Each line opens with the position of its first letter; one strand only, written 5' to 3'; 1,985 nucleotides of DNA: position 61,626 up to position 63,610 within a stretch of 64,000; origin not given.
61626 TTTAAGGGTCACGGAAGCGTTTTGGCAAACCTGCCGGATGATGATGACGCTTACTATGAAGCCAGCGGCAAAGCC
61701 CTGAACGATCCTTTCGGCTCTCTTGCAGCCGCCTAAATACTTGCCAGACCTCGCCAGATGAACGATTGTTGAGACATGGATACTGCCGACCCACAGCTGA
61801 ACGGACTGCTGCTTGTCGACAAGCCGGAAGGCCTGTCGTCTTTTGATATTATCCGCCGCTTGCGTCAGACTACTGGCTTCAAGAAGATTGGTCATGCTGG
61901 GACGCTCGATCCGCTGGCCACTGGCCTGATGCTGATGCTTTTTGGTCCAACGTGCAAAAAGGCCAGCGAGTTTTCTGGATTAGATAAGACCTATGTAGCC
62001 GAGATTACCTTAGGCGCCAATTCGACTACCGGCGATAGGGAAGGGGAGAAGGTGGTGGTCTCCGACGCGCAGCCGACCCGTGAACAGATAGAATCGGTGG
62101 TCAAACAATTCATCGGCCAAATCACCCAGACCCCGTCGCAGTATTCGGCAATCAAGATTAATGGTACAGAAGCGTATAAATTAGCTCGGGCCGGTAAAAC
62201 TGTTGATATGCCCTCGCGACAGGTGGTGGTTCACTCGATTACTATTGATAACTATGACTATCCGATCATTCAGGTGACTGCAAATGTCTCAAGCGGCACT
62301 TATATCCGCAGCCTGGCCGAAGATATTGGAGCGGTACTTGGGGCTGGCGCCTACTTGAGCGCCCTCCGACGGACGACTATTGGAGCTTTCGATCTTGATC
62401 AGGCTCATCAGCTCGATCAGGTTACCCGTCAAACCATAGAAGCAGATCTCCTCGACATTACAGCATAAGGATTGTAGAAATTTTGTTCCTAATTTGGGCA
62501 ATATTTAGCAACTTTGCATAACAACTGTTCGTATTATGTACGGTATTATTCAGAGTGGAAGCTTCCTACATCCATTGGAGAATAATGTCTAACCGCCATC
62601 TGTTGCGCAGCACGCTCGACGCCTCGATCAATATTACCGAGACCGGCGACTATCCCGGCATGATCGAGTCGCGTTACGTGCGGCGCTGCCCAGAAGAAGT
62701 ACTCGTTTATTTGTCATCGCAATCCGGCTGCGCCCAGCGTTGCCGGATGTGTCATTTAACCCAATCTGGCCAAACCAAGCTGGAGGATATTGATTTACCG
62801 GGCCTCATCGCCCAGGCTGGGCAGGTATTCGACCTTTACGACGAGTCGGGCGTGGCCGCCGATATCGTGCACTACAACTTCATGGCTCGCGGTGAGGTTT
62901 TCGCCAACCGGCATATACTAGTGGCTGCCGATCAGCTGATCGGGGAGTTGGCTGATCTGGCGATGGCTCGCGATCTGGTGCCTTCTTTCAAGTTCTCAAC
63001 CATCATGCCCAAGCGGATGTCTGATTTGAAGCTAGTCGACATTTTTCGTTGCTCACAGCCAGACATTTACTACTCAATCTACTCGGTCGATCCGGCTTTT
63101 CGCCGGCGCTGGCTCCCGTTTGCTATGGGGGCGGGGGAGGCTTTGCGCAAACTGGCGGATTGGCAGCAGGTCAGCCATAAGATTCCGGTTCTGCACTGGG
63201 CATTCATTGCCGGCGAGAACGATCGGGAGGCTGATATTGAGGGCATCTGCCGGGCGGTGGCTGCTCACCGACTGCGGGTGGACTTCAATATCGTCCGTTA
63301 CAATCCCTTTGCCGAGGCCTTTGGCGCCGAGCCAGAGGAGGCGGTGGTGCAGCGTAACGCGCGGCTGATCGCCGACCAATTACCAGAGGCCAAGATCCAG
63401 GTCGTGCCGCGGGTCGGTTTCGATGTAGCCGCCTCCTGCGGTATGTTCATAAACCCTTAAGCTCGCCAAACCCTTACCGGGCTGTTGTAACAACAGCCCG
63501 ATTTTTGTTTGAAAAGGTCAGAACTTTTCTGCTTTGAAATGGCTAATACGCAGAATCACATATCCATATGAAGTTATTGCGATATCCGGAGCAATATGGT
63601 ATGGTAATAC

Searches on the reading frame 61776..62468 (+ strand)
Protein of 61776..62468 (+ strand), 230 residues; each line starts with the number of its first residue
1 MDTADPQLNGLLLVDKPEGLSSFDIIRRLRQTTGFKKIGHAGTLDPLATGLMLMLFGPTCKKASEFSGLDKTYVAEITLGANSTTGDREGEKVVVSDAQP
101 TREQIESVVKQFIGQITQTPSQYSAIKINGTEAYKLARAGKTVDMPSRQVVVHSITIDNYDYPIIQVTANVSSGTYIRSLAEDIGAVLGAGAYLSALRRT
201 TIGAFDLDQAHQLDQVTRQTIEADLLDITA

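Call 55: search_protein_families(library=pfam, proteins=[window:61776-62468:+], max_evalue=0.01)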
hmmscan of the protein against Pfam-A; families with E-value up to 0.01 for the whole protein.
window:61776-62468:+ (230 aa): 2 families
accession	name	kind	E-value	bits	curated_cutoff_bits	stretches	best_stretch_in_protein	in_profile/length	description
PF01509.24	TruB_N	-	4.4e-47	160.6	27.3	1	30-177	1-149/149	TruB family pseudouridylate synthase (N terminal domain)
PF16198.10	TruB_C_2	-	1.4e-10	41.6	29.3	1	178-219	1-42/66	tRNA pseudouridylate synthase B C-terminal domain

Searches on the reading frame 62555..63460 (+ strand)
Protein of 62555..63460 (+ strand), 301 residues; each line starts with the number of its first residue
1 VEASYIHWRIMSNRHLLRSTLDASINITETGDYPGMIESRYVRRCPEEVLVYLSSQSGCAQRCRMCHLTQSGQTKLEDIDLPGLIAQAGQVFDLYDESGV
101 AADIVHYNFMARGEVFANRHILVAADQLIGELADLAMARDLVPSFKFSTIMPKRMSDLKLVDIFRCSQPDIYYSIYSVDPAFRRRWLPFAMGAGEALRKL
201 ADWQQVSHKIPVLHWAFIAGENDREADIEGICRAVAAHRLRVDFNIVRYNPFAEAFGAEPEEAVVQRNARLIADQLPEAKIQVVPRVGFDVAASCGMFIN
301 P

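Call 31: find_encoding_contigs(protein=window:62555-63460:+, flank=10000, max_places=4)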
Protein window:62555-63460:+ (301 aa): no gene with exactly this product is on record in the collection.

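Call 55: search_protein_families(library=pfam, proteins=[window:62555-63460:+], max_evalue=0.01)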
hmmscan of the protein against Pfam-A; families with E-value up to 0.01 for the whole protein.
window:62555-63460:+ (301 aa): 0 families
